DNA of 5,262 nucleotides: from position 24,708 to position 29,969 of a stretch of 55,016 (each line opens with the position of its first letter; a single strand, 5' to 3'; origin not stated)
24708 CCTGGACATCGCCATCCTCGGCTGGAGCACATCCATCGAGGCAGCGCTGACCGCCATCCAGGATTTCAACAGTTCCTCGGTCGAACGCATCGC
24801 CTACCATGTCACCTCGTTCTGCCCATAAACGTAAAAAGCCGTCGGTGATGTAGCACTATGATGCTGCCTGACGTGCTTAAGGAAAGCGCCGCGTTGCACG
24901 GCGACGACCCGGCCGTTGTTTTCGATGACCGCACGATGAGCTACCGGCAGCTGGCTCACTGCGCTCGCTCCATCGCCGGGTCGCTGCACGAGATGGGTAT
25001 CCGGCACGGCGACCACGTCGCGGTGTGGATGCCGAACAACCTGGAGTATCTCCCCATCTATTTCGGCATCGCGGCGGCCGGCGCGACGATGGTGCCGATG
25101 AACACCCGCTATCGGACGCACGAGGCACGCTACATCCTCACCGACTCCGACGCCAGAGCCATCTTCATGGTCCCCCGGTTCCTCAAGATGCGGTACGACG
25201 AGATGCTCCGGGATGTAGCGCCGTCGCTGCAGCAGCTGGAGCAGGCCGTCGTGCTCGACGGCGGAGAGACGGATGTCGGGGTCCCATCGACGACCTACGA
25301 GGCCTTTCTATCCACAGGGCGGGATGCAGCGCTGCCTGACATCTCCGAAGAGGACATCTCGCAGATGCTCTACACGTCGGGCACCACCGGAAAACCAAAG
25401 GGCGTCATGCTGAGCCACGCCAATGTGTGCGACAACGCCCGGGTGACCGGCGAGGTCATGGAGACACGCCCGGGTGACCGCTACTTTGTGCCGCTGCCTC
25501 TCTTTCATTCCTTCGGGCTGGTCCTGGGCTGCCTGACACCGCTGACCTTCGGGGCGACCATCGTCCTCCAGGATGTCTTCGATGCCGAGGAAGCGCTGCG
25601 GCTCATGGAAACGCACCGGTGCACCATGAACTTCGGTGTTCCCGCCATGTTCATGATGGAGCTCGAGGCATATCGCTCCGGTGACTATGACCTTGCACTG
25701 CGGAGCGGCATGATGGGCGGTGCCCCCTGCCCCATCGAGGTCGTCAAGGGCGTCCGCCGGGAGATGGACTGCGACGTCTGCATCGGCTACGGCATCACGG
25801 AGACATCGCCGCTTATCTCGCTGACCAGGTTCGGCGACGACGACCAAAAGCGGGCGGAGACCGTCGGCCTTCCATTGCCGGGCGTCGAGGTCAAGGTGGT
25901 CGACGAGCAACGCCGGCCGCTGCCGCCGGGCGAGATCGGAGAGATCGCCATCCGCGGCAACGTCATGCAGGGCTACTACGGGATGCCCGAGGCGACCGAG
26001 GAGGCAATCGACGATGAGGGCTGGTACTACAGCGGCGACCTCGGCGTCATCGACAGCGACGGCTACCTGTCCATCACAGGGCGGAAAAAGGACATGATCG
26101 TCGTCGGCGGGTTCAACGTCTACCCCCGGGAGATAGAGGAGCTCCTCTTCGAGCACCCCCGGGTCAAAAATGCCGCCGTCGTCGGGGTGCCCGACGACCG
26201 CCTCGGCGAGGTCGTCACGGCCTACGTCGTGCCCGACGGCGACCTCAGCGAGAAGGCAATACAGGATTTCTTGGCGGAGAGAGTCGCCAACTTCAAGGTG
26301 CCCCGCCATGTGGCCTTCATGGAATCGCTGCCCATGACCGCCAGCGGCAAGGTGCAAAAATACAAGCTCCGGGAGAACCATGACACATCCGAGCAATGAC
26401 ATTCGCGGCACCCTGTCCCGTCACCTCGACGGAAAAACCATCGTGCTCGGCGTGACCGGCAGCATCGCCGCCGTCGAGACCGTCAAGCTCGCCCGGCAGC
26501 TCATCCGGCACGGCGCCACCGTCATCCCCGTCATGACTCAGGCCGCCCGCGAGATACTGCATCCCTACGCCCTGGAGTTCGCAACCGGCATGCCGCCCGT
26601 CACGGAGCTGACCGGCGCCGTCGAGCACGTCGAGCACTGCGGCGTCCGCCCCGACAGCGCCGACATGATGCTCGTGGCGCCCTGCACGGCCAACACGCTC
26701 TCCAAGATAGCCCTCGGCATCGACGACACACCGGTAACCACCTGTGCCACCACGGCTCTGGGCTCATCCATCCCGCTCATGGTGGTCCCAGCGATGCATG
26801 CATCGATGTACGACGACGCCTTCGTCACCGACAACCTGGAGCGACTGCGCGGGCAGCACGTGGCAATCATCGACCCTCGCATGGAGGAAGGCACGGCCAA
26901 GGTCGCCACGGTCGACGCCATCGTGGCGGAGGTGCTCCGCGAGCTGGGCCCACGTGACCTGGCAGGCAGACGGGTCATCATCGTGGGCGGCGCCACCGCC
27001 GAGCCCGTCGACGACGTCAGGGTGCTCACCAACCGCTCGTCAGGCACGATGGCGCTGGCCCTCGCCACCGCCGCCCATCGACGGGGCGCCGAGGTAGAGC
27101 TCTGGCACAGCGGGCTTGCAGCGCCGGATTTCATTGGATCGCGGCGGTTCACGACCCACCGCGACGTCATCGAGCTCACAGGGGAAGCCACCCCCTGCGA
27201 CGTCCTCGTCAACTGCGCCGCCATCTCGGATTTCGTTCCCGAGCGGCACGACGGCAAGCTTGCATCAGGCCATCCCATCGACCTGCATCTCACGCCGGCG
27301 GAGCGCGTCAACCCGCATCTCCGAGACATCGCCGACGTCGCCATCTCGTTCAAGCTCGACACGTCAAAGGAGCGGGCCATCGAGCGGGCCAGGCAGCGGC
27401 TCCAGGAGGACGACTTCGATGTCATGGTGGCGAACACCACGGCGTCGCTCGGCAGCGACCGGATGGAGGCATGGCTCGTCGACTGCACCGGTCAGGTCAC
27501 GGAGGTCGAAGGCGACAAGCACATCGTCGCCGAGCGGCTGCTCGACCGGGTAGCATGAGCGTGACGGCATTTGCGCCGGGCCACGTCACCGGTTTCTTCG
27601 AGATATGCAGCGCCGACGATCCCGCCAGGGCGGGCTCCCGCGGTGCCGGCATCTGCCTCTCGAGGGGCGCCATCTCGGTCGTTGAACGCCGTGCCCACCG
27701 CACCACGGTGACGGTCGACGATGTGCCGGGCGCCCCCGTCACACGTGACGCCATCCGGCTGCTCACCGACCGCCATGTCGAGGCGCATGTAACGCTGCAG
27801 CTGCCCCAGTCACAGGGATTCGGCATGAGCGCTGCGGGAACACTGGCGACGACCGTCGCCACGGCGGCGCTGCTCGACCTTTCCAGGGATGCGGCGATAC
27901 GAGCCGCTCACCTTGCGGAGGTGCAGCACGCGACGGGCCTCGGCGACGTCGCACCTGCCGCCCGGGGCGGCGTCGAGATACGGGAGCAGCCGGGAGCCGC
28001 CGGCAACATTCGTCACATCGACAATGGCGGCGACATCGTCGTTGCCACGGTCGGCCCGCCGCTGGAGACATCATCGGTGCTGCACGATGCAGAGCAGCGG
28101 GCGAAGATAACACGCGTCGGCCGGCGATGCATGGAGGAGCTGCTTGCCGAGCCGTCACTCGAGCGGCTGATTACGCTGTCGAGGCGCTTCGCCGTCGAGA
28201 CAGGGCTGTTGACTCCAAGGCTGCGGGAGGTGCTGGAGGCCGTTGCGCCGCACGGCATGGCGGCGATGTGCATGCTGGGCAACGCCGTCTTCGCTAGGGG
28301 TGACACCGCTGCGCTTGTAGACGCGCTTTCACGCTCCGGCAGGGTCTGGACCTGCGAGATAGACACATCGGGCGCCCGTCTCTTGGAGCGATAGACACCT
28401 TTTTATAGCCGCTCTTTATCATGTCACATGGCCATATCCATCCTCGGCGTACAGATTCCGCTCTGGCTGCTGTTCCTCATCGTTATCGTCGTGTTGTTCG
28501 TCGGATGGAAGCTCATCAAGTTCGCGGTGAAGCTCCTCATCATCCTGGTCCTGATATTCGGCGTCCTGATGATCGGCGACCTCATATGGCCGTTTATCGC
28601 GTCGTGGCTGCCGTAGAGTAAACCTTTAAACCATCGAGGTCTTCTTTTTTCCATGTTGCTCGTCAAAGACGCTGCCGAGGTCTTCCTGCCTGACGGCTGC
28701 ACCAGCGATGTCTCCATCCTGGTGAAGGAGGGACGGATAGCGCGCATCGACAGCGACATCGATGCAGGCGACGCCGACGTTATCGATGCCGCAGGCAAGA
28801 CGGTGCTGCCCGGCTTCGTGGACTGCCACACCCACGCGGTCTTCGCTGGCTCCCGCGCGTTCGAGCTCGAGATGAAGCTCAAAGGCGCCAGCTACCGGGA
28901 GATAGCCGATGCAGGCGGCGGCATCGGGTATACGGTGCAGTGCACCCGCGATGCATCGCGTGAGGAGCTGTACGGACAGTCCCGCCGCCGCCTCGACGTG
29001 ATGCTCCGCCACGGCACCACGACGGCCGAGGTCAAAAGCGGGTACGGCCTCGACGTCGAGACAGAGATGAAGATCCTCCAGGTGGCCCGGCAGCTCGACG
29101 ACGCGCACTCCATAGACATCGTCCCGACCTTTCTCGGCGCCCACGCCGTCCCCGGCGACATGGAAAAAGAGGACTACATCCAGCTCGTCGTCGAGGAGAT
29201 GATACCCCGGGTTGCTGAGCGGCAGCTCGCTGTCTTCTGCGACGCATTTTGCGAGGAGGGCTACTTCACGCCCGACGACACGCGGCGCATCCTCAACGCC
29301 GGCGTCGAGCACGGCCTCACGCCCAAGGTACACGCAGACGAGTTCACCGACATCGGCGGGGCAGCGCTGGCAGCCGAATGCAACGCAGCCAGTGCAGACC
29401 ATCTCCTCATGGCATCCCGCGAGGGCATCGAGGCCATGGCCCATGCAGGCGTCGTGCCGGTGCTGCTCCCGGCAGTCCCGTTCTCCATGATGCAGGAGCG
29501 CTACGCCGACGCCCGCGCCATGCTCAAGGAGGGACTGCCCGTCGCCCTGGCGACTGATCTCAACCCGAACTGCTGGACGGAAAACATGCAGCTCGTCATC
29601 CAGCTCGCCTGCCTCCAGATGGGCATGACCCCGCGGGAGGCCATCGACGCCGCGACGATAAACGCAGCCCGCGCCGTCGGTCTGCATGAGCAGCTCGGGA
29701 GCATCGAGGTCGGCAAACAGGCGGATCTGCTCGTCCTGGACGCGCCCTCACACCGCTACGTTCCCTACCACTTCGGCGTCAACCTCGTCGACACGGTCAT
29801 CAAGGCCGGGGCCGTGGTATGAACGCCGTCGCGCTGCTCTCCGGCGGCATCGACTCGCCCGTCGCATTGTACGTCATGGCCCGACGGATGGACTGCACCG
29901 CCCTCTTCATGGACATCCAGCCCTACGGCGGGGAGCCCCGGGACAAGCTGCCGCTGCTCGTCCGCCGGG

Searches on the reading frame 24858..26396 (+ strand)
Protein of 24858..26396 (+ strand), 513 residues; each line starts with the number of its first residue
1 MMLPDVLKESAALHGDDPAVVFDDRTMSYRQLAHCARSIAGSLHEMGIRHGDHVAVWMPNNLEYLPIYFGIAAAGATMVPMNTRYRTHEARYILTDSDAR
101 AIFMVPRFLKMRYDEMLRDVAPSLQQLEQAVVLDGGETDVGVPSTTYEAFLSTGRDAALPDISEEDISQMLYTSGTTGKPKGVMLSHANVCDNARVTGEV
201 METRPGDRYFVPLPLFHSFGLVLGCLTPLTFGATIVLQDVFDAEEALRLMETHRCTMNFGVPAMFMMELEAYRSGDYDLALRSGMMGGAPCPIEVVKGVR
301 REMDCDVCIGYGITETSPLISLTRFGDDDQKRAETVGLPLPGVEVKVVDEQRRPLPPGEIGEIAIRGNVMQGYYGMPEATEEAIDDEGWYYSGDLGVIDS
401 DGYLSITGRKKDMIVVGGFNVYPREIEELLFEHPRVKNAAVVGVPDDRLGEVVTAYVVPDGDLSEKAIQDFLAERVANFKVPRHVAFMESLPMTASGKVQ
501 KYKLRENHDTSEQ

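Call 62: search_protein_families(library=ncbifam, proteins=[window:24858-26396:+], max_evalue=0.00001)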
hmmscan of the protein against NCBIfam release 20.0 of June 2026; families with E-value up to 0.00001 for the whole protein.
window:24858-26396:+ (513 aa): 109 families (the best 25 are shown)
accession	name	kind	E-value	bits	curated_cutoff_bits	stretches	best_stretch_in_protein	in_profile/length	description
NF004837.0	PRK06187.1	subfamily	2.4e-150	501.3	476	1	2-511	9-525/531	long-chain-fatty-acid--CoA ligase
NF009233.0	PRK12583.1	subfamily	1.5e-149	499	832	1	3-507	20-549/558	fatty acid CoA ligase family protein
NF005801.1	PRK07656.1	equivalog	4.2e-141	471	657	1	3-505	3-500/500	FadD3 family acyl-CoA ligase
NF004758.0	PRK06087.1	equivalog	6.4e-112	374.7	736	1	3-507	26-534/548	medium-chain fatty-acid--CoA ligase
NF006182.0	PRK08316.1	subfamily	6.8e-109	364.7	663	1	3-511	13-520/523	fatty acyl-CoA synthetase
NF005702.0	PRK07514.1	subfamily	4.6e-107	358.5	558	1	21-509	23-501/506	malonyl-CoA synthase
NF004114.0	PRK05605.1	equivalog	5.4e-101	338.7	766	2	150-507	206-568/575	long-chain-fatty-acid--CoA ligase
NF006181.0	PRK08314.1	subfamily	9.2e-99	331.2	705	1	5-510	28-556/563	long-chain-fatty-acid--CoA ligase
NF005307.0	PRK06839.1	equivalog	2.9e-98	329.7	748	1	9-507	10-492/496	o-succinylbenzoate--CoA ligase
NF002966.0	PRK03640.1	equivalog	4.6e-96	322.3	556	1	3-509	4-481/483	o-succinylbenzoate--CoA ligase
TIGR03208.1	cyc_hxne_CoA_lg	equivalog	1.2e-95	321.3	792.3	1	24-506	51-538/538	cyclohexanecarboxylate-CoA ligase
NF009071.0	PRK12406.1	subfamily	3.4e-95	319.4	701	1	20-508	6-502/510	acyl-CoA synthetase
NF004808.0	PRK06155.1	equivalog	6.2e-93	311.9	722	1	2-511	22-525/542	ATP-dependent acyl-CoA ligase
NF004229.0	PRK05677.1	subfamily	1.6e-91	307.5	879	2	146-508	186-555/563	long-chain-fatty-acid--CoA ligase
NF005463.0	PRK07059.1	subfamily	1.8e-91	307.3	869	2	145-507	182-555/557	long-chain-fatty-acid--CoA ligase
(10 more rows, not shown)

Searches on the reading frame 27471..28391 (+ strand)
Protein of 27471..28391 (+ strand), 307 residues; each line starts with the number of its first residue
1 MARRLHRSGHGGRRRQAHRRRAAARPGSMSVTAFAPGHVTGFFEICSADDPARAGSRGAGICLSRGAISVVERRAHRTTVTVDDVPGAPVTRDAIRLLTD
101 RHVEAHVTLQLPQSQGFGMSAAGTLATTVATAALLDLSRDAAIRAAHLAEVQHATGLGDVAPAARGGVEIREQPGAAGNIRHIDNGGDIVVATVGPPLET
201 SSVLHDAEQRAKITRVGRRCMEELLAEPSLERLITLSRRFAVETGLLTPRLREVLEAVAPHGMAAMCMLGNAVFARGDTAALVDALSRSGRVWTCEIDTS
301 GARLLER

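Call 30: search_protein_families(library=pfam, proteins=[window:27471-28391:+], max_evalue=0.001)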
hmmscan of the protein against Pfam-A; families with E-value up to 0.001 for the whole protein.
window:27471-28391:+ (307 aa): 1 family
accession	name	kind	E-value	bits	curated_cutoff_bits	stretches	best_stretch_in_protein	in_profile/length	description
PF00288.32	GHMP_kinases_N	-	4.4e-09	36.9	22.3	1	94-167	6-87/87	GHMP kinases N terminal domain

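Call 62: search_protein_families(library=ncbifam, proteins=[window:27471-28391:+], max_evalue=0.00001)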
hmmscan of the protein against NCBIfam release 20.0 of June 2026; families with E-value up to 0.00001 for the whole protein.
window:27471-28391:+ (307 aa): 2 families
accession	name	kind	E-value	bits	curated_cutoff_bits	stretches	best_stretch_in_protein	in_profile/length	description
NF040725.1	panto_kin_Meth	equivalog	4e-55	186.8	380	1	30-306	5-285/286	pantoate kinase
NF041122.1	panto_kin_Thplsm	equivalog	5.9e-34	117.7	500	1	31-275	2-260/298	pantoate kinase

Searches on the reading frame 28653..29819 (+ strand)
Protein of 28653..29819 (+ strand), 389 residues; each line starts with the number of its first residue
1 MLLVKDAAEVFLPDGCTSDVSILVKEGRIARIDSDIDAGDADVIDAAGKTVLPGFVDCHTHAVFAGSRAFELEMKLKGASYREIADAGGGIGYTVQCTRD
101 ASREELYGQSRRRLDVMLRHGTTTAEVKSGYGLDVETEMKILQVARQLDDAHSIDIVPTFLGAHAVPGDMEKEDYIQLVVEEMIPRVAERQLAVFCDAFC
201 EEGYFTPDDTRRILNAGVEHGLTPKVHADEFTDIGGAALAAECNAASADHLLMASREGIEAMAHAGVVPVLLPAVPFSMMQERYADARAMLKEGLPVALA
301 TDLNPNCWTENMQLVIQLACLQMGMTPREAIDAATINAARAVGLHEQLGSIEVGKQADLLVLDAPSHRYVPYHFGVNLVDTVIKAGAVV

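Call 30: search_protein_families(library=pfam, proteins=[window:28653-29819:+], max_evalue=0.001)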
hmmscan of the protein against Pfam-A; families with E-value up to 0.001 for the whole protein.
window:28653-29819:+ (389 aa): 2 families
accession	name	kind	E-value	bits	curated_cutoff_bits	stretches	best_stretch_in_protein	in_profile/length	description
PF07969.17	Amidohydro_3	-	4.9e-25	89.4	29.7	2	187-389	245-471/472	Amidohydrolase family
PF01979.26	Amidohydro_1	-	9.1e-25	88.1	25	1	50-388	1-344/345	Amidohydrolase family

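Call 62: search_protein_families(library=ncbifam, proteins=[window:28653-29819:+], max_evalue=0.00001)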
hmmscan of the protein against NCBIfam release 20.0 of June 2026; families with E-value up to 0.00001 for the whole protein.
window:28653-29819:+ (389 aa): 61 families (the best 25 are shown)
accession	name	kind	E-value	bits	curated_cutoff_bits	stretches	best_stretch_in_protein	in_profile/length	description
TIGR01224.1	hutI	equivalog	1.6e-142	474.8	298.15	1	19-388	3-377/377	imidazolonepropionase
NF006056.0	PRK08204.1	subfamily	2.1e-24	86.1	391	2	19-86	24-90/449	hypothetical protein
NF006689.0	PRK09237.1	equivalog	3.3e-22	78.6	371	2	283-365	254-338/383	amidohydrolase/deacetylase family metallohydrolase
NF051886.1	XaaProDiPepCaul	equivalog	2.3e-17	63.1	500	2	320-389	331-397/398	Xaa-Pro dipeptidase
NF005557.0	PRK07228.1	equivalog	4.4e-16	58.6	522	1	285-373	289-385/445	5'-deoxyadenosine deaminase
TIGR02318.1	phosphono_phnM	equivalog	2.3e-15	56.4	390.55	1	287-366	285-359/376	phosphonate metabolism protein PhnM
NF011990.0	PRK15446.2-6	subfamily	3.9e-15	55.5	233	1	287-377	292-370/390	alpha-D-ribose 1-methylphosphonate 5-triphosphate diphosphatase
TIGR03178.1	allantoinase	equivalog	7.7e-15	54.6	357.85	1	7-66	6-64/441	allantoinase AllB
NF011989.0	PRK15446.2-5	equivalog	2.6e-14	52.8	565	1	7-63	8-64/385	alpha-D-ribose 1-methylphosphonate 5-triphosphate diphosphatase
NF006844.0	PRK09357.2-5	equivalog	3.7e-13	49.3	701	1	2-66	4-68/422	dihydroorotase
NF006549.0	PRK09045.1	equivalog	5.6e-13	48.3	540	1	326-373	342-389/444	TRZ/ATZ family hydrolase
TIGR00857.1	pyrC_multi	subfamily_domain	7.4e-13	48.2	279.05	1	16-62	2-48/412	dihydroorotase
NF004839.0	PRK06189.1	equivalog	8.5e-13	47.7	631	1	3-63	6-64/451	allantoinase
NF004995.0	PRK06380.1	subfamily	8.8e-13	48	567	1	290-373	282-371/418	metal-dependent hydrolase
NF005211.0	PRK06687.1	equivalog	2e-12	46.6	703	1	328-364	337-373/419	TRZ/ATZ family protein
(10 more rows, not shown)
